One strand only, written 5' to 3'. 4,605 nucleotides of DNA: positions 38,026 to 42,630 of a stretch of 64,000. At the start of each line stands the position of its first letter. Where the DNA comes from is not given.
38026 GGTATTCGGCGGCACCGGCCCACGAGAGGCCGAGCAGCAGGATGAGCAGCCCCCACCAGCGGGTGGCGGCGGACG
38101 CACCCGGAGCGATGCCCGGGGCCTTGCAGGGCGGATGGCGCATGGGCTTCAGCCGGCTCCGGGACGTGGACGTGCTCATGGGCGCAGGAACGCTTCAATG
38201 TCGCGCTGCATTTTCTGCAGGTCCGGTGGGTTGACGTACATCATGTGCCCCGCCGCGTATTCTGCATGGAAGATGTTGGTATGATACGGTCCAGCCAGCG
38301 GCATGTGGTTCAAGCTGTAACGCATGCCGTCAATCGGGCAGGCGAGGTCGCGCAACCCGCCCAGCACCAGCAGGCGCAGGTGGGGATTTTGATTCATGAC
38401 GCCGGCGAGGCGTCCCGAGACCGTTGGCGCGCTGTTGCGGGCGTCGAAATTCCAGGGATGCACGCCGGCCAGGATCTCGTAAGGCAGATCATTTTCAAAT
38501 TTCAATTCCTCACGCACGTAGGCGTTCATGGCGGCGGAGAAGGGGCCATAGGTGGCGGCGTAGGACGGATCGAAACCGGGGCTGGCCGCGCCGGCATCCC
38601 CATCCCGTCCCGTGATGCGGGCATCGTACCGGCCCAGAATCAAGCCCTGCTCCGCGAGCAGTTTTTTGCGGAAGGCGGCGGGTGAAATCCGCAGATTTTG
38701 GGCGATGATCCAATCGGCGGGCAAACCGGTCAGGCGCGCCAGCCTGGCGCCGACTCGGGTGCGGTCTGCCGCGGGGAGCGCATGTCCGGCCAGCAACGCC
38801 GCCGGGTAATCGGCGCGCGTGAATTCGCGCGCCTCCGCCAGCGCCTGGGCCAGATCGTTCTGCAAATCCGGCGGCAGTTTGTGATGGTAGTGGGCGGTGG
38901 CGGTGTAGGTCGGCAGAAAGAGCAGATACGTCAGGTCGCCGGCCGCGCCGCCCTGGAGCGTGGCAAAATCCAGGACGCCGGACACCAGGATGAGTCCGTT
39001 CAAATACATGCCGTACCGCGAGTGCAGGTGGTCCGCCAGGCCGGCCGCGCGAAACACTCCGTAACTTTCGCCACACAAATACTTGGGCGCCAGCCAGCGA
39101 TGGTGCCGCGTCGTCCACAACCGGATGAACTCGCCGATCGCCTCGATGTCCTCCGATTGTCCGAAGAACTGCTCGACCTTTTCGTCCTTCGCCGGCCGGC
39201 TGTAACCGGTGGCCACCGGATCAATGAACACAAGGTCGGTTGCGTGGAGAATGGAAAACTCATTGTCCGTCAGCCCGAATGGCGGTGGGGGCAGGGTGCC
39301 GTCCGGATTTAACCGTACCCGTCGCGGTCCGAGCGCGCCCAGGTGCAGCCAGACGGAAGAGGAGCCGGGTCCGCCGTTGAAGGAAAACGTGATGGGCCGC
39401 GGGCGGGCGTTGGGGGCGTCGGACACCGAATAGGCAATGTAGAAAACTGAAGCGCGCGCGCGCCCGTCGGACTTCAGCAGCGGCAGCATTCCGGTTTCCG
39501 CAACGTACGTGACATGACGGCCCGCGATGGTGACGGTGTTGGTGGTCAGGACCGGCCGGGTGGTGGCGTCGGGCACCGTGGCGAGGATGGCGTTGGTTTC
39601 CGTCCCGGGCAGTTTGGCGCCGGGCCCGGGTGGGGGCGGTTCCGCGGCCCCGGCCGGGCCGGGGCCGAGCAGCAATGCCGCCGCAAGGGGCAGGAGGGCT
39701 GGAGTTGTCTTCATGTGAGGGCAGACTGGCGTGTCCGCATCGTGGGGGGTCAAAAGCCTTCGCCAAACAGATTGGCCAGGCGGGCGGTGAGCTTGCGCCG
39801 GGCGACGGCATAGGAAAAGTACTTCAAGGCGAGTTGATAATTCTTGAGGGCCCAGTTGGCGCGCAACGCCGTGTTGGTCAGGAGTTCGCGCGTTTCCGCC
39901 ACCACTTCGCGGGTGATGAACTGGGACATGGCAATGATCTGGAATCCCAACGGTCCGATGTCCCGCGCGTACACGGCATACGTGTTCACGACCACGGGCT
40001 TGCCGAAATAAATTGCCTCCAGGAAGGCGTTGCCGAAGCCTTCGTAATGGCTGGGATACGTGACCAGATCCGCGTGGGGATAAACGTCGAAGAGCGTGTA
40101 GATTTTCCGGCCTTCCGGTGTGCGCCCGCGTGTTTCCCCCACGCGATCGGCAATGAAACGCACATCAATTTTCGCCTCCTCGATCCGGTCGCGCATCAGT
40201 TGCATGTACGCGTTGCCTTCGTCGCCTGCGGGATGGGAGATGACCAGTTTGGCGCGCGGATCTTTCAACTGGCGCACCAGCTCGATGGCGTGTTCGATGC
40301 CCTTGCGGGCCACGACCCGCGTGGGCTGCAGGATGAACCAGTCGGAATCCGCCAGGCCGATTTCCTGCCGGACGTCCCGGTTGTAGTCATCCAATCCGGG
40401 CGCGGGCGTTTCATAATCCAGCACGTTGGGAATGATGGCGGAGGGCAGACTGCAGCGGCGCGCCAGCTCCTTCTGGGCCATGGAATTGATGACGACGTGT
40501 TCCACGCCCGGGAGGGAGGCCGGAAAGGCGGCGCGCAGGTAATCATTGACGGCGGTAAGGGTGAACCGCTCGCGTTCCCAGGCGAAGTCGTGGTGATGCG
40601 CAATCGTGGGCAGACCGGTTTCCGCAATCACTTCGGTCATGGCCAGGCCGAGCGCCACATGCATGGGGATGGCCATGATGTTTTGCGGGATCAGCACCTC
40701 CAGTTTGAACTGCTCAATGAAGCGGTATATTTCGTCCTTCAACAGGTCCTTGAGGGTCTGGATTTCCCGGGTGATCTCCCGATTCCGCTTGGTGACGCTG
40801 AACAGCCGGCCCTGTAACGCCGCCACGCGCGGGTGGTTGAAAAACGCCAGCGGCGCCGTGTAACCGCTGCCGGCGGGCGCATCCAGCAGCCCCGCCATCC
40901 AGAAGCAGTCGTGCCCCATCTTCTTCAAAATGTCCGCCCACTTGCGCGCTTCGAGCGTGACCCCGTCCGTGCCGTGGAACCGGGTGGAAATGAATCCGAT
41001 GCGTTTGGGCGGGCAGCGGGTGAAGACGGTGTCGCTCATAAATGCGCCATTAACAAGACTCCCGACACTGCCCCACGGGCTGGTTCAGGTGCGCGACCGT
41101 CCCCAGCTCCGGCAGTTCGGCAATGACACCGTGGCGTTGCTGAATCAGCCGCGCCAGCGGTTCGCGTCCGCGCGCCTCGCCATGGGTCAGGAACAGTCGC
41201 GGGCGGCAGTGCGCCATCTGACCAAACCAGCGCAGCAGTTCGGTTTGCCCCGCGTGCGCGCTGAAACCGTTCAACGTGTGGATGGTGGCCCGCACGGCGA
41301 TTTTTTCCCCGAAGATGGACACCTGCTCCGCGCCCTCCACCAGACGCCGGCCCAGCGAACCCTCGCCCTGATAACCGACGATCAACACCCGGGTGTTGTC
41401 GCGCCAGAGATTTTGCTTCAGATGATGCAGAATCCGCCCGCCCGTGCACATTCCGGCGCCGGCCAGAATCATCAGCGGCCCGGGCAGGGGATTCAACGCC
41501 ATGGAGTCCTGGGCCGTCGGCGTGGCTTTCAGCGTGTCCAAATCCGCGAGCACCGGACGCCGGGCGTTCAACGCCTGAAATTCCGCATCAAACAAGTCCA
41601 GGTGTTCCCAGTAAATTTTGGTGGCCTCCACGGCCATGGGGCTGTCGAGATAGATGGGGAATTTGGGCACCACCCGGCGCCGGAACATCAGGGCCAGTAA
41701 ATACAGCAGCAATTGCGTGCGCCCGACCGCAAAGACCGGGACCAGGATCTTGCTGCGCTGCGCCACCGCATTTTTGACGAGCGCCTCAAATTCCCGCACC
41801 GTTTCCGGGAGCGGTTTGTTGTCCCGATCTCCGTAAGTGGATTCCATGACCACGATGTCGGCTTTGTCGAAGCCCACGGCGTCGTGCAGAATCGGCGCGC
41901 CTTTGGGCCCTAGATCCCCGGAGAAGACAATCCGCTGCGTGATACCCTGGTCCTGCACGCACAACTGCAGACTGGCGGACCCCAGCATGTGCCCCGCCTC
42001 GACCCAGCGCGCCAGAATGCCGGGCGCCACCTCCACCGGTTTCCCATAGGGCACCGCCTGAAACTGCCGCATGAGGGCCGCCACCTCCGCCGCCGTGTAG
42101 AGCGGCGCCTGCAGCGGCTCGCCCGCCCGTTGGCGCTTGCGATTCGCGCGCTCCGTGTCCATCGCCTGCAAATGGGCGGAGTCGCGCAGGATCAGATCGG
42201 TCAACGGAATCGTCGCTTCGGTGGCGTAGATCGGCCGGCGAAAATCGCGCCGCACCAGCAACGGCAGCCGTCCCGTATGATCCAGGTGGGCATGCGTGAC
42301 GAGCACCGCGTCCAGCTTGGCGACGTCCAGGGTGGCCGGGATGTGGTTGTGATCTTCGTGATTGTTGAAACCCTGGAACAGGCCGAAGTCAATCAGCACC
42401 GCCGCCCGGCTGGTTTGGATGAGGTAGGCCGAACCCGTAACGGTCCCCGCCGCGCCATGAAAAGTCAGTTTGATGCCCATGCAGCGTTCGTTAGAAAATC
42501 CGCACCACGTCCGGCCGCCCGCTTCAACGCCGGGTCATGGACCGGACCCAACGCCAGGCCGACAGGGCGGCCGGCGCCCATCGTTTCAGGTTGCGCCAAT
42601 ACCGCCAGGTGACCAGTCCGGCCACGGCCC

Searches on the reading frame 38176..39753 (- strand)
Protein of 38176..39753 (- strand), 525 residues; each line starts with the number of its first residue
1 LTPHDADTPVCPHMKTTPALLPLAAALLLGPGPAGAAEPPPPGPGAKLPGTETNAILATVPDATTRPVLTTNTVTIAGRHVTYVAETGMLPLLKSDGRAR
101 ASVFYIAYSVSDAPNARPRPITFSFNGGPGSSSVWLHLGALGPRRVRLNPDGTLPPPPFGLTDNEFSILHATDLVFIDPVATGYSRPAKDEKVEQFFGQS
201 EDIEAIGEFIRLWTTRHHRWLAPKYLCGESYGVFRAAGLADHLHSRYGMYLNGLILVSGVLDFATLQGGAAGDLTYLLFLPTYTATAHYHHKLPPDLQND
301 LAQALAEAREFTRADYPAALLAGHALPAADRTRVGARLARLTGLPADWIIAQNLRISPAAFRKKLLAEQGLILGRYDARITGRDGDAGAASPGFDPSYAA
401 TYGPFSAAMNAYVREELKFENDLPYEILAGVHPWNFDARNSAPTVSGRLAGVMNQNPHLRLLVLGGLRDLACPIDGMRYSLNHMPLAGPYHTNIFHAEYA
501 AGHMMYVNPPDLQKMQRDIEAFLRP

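Call 93: search_protein_families(library=pfam, proteins=[window:38176-39753:-], max_evalue=0.0001)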
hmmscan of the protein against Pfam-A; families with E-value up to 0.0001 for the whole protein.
window:38176-39753:- (525 aa): 1 family
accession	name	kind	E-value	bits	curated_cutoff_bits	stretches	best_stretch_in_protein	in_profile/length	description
PF00450.28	Peptidase_S10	-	4.5e-14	53.1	21.9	1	96-262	19-182/420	Serine carboxypeptidase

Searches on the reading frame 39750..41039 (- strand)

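Call 93: search_protein_families(library=pfam, proteins=[window:39750-41039:-], max_evalue=0.0001)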
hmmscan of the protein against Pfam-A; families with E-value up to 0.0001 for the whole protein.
window:39750-41039:- (429 aa): 4 families
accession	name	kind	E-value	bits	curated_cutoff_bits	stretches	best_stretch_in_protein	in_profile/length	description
PF00534.26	Glycos_transf_1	-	3.4e-14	53.2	26.4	1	223-395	5-164/172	Glycosyl transferases group 1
PF13692.12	Glyco_trans_1_4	-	1.1e-08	35.9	27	1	245-354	14-108/142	Glycosyl transferases group 1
PF20706.3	GT4-conflict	-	9.4e-06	25.3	26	1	236-354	200-313/385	Family 4 Glycosyltransferase in conflict systems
PF13439.12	Glyco_transf_4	-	6.6e-05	23.4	28.5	0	38-209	15-168/170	Glycosyltransferase Family 4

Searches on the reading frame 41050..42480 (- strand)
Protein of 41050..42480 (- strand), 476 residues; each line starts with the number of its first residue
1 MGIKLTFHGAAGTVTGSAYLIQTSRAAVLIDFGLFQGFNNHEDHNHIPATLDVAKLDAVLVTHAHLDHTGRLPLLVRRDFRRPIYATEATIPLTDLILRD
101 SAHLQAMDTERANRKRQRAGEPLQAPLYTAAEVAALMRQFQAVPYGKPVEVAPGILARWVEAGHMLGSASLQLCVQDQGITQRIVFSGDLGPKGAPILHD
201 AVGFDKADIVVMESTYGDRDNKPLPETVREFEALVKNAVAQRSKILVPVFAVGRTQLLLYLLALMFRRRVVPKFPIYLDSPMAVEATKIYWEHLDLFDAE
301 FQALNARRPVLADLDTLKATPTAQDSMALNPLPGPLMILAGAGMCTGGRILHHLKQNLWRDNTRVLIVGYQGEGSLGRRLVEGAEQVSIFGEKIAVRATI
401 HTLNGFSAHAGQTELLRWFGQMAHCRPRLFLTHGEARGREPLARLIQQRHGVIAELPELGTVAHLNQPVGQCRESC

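Call 93: search_protein_families(library=pfam, proteins=[window:41050-42480:-], max_evalue=0.0001)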
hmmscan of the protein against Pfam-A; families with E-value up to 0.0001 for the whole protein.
window:41050-42480:- (476 aa): 5 families
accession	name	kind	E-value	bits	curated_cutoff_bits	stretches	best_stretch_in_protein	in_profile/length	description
PF10996.14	Beta-Casp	-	2.6e-34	118.8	27.7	1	255-380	1-120/120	Beta-Casp domain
PF00753.33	Lactamase_B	-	1.4e-13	51.7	22.7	1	13-201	3-161/196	Metallo-beta-lactamase superfamily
PF07521.17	RMMBL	-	1.2e-12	48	21.6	1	394-455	2-61/63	Zn-dependent metallo-hydrolase RNA specificity domain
PF12706.13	Lactamase_B_2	-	3.5e-09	37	27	1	47-218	22-168/200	Beta-lactamase superfamily domain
PF16661.11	Lactamase_B_6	-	1.3e-06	28.4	27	1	21-171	2-147/193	Metallo-beta-lactamase superfamily domain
